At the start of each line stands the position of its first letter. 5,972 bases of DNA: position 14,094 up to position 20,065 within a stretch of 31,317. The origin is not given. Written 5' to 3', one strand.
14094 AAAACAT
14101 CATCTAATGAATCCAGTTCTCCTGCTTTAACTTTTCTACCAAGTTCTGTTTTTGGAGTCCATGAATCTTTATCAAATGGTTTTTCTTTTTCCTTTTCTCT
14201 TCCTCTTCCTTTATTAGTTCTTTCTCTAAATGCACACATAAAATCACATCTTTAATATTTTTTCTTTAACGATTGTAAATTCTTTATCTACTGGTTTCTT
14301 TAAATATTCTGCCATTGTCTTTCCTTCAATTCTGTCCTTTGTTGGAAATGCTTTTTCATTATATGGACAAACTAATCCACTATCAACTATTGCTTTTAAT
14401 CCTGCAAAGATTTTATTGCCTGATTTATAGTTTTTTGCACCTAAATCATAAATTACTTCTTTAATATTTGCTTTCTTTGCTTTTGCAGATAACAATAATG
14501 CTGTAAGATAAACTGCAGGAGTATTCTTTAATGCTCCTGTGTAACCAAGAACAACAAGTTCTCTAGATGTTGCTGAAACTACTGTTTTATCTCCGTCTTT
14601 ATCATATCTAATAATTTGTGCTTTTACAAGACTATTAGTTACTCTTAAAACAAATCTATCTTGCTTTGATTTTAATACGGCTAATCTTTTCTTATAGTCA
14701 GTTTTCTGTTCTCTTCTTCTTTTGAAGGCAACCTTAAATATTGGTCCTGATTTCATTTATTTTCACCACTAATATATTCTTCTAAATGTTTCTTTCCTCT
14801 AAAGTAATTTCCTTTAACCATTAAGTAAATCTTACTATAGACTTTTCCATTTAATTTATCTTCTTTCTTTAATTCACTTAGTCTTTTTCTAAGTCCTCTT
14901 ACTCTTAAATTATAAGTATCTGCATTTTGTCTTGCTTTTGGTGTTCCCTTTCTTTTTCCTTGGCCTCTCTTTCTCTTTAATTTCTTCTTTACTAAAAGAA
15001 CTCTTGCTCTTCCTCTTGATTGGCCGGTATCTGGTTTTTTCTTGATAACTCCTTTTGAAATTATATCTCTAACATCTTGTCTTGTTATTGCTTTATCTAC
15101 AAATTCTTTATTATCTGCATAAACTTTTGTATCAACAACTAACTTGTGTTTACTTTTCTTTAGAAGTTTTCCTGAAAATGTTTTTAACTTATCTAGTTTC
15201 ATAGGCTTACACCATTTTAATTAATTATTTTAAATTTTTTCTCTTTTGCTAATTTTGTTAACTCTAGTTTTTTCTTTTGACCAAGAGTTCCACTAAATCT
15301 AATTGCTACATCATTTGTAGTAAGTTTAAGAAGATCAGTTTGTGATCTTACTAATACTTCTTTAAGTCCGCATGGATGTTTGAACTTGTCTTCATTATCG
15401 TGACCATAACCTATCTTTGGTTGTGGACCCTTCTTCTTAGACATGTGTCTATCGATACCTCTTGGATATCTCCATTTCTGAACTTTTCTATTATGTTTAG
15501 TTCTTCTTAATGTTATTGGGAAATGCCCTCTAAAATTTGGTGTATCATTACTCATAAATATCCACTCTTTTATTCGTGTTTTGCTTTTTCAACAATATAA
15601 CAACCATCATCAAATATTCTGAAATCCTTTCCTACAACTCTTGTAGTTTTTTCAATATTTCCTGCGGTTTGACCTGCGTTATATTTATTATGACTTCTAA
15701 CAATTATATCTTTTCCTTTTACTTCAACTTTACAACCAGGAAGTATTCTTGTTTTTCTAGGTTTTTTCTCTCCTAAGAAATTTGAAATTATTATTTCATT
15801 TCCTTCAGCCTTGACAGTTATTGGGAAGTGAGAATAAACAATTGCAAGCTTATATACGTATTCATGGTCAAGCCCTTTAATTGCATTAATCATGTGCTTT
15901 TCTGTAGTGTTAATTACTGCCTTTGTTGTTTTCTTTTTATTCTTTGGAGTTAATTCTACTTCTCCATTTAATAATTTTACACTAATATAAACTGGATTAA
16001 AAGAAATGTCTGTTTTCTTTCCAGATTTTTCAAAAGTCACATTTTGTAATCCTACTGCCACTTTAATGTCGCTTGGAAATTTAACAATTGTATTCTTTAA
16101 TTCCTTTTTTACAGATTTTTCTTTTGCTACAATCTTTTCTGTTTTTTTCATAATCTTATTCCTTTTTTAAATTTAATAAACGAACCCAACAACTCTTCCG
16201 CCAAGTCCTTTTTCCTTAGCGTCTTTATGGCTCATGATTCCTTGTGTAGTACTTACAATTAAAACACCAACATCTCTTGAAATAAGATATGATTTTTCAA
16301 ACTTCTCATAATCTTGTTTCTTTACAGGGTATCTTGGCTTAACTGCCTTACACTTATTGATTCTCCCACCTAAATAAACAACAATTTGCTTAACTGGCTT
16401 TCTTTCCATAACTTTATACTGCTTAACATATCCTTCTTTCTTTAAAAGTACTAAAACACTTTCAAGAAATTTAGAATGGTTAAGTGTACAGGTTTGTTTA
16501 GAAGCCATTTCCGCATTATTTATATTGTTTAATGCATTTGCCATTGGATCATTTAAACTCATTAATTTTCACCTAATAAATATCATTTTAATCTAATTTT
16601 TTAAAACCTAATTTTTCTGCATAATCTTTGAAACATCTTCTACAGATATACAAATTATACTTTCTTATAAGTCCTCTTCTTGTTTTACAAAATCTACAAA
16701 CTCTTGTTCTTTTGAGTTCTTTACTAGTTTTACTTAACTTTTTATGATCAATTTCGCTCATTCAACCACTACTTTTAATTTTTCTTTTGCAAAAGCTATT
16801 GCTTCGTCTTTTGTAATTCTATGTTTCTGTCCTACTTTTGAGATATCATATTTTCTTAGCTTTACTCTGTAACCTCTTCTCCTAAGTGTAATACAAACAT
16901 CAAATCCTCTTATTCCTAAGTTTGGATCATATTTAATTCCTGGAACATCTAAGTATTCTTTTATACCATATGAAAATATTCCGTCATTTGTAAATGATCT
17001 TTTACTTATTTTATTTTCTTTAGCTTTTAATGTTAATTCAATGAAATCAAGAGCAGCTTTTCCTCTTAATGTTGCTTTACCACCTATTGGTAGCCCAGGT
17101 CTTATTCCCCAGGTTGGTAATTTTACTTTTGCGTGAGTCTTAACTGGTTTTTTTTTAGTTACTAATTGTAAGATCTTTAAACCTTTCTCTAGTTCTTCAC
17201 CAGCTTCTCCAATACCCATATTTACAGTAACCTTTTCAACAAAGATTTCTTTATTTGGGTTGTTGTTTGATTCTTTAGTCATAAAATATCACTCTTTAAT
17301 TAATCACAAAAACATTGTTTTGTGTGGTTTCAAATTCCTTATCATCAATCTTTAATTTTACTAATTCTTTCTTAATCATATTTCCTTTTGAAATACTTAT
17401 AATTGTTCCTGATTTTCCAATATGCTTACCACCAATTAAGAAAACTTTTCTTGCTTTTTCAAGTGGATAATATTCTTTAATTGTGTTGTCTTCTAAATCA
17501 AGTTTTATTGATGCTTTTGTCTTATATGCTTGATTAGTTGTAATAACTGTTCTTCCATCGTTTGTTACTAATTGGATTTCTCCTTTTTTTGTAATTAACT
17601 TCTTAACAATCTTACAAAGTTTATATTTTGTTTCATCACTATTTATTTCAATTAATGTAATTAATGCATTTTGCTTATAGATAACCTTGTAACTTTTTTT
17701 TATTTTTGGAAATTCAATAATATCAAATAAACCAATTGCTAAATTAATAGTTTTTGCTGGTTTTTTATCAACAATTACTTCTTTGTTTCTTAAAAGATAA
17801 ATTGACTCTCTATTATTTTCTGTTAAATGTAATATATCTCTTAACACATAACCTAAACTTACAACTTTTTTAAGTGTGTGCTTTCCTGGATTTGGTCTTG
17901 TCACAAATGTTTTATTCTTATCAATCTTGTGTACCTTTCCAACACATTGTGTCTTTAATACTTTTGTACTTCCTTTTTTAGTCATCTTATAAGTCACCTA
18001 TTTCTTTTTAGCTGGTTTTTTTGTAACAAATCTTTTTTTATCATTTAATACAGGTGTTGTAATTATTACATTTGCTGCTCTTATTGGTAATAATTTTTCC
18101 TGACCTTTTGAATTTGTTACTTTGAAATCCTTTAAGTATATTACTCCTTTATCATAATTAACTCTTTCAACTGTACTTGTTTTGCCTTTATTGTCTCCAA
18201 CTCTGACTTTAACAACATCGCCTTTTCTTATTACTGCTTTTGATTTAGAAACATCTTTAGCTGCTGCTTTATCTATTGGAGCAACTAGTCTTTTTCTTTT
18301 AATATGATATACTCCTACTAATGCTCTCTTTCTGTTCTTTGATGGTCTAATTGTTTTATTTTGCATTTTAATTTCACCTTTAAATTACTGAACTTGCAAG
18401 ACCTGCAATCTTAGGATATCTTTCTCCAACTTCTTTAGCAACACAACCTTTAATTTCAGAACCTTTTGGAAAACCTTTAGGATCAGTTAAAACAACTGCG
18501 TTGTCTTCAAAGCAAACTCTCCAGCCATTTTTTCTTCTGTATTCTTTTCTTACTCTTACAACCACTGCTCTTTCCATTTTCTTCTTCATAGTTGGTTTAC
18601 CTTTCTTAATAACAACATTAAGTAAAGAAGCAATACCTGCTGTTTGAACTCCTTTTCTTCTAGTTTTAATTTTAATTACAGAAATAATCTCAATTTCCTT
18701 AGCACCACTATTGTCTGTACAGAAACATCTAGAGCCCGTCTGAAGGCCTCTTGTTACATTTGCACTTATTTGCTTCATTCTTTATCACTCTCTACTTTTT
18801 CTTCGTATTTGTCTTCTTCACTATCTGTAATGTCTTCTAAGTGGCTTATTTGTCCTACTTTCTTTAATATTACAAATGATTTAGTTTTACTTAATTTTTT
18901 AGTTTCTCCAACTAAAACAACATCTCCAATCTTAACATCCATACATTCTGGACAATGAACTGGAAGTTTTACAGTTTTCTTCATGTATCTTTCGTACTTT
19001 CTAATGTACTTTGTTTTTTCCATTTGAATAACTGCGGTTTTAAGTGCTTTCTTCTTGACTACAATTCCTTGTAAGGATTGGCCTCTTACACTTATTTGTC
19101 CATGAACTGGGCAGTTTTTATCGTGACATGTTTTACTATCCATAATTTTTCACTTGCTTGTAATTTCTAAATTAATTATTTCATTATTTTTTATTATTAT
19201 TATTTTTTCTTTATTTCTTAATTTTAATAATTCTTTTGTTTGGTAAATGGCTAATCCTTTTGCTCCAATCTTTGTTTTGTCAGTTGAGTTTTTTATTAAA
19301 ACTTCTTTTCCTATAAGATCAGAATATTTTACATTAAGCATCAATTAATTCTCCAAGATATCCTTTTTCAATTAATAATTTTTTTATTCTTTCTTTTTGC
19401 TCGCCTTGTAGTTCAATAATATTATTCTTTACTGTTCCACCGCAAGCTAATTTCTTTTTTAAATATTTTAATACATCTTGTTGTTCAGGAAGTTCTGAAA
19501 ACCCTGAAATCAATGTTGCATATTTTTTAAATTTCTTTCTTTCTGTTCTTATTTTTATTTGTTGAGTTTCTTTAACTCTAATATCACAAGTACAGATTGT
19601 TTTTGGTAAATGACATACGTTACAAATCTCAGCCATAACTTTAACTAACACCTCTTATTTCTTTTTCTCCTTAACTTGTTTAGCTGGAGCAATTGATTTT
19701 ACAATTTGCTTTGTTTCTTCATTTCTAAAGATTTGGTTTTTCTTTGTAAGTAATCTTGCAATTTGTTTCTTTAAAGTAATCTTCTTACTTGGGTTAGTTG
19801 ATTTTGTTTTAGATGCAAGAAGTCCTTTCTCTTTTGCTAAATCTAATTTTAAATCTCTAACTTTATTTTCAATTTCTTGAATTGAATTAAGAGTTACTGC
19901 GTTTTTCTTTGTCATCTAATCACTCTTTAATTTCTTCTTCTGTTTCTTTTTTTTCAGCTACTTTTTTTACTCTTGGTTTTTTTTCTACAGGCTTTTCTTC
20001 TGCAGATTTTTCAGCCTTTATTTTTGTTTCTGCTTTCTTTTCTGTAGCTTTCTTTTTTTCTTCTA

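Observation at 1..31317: Paralogous protease plus pilin-signal-adhesin modules flank the ribosomal superoperon, with patchy near-identical DNA about 29.8 kb apart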

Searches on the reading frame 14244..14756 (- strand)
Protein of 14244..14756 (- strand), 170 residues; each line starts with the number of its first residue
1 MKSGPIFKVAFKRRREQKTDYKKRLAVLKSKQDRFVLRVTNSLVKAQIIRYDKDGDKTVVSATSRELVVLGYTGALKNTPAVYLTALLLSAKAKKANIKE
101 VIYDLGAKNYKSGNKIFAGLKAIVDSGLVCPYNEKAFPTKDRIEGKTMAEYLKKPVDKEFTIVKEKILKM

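Call 54: search_protein_families(library=pfam, proteins=[window:14244-14756:-], max_evalue=0.001)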
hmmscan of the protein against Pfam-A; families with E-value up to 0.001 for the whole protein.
window:14244-14756:- (170 aa): 2 families
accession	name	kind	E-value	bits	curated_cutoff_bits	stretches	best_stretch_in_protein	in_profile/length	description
PF17144.9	Ribosomal_L5e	-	6.5e-21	75.6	27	1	7-94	3-97/163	Ribosomal large subunit proteins 60S L5, and 50S L18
PF00861.27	Ribosomal_L18p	-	1e-06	29.5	27.8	1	15-118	8-106/116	Ribosomal L18 of archaea, bacteria, mitoch. and chloroplast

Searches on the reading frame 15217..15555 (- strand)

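Call 54: search_protein_families(library=pfam, proteins=[window:15217-15555:-], max_evalue=0.001)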
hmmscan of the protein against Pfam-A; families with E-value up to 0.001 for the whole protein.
window:15217-15555:- (112 aa): 1 family
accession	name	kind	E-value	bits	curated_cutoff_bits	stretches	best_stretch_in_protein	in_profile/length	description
PF01655.23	Ribosomal_L32e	-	2.8e-19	69.8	25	1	23-112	14-108/108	Ribosomal protein L32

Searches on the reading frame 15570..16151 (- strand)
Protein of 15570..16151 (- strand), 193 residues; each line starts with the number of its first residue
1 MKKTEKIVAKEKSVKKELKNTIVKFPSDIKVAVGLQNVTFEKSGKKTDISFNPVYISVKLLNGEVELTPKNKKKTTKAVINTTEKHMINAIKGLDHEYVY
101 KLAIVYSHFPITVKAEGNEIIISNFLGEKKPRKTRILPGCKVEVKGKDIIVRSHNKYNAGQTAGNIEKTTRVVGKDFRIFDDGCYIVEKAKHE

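Call 54: search_protein_families(library=pfam, proteins=[window:15570-16151:-], max_evalue=0.001)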
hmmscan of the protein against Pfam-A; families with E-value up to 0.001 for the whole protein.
window:15570-16151:- (193 aa): 1 family
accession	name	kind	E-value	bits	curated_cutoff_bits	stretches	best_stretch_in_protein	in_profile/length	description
PF00347.28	Ribosomal_L6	-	6.2e-14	53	27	1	109-183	1-80/80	Ribosomal protein L6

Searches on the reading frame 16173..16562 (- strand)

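Call 54: search_protein_families(library=pfam, proteins=[window:16173-16562:-], max_evalue=0.001)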
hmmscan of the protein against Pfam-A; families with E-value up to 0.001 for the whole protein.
window:16173-16562:- (129 aa): 1 family
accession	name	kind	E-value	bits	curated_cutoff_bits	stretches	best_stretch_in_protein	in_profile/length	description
PF00410.24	Ribosomal_S8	-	1e-26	93.8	24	1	5-129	1-126/126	Ribosomal protein S8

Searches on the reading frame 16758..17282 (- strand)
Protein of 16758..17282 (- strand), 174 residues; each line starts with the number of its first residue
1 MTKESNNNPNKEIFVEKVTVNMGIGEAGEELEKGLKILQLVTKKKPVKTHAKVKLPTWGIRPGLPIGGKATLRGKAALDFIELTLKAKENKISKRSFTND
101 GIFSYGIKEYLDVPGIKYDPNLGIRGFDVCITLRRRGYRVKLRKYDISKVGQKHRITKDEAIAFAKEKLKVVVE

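Call 55: search_protein_families(library=pfam, proteins=[window:16758-17282:-], max_evalue=0.001)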
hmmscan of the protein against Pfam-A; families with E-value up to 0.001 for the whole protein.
window:16758-17282:- (174 aa): 2 families
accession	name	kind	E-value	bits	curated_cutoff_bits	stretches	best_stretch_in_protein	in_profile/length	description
PF00673.26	Ribosomal_L5_C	-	9e-17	61.4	27.8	1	65-164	1-94/94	ribosomal L5P family C-terminus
PF00281.24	Ribosomal_L5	-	2.3e-15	57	34.9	1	8-61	1-57/57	Ribosomal protein L5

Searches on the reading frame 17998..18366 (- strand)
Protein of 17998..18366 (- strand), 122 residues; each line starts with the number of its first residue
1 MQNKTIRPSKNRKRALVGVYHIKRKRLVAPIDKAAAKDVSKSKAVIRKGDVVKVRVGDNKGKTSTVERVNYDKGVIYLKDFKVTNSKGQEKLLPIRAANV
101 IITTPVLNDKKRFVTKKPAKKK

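Call 55: search_protein_families(library=pfam, proteins=[window:17998-18366:-], max_evalue=0.001)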
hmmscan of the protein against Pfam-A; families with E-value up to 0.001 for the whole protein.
window:17998-18366:- (122 aa): 2 families
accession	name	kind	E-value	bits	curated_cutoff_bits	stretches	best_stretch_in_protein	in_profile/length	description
PF16906.11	Ribosomal_L26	-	2.3e-06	28.4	28.8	1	7-112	3-75/82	Ribosomal proteins L26 eukaryotic, L24P archaeal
PF00467.35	KOW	-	0.00027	21.1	22.3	1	48-78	1-31/32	KOW motif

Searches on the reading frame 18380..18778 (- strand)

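Call 55: search_protein_families(library=pfam, proteins=[window:18380-18778:-], max_evalue=0.001)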
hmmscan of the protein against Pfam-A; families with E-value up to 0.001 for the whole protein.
window:18380-18778:- (132 aa): 1 family
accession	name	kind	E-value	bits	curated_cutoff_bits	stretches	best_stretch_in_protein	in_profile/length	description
PF00238.24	Ribosomal_L14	-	9.8e-34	116.3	23.6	1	12-132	2-122/122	Ribosomal protein L14p/L23e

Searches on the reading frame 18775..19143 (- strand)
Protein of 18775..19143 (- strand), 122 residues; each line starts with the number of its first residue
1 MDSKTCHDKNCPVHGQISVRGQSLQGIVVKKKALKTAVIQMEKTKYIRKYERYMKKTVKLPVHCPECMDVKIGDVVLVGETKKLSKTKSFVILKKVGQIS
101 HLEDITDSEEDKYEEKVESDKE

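Call 55: search_protein_families(library=pfam, proteins=[window:18775-19143:-], max_evalue=0.001)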
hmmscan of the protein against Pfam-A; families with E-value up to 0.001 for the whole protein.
window:18775-19143:- (122 aa): 1 family
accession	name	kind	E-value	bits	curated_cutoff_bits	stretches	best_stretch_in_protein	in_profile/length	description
PF00366.26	Ribosomal_S17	-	9.8e-22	77.3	25.9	1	26-94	1-68/68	Ribosomal protein S17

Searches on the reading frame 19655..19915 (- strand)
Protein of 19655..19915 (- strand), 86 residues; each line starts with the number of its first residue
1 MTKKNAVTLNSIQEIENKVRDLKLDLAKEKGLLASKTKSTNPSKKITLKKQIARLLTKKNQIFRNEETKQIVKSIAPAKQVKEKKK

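Call 55: search_protein_families(library=pfam, proteins=[window:19655-19915:-], max_evalue=0.001)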
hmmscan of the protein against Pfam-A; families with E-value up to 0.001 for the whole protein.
window:19655-19915:- (86 aa): 1 family
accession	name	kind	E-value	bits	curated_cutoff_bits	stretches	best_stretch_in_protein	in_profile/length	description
PF00831.28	Ribosomal_L29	-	9e-05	22.8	24.5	1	11-60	7-55/57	Ribosomal L29 protein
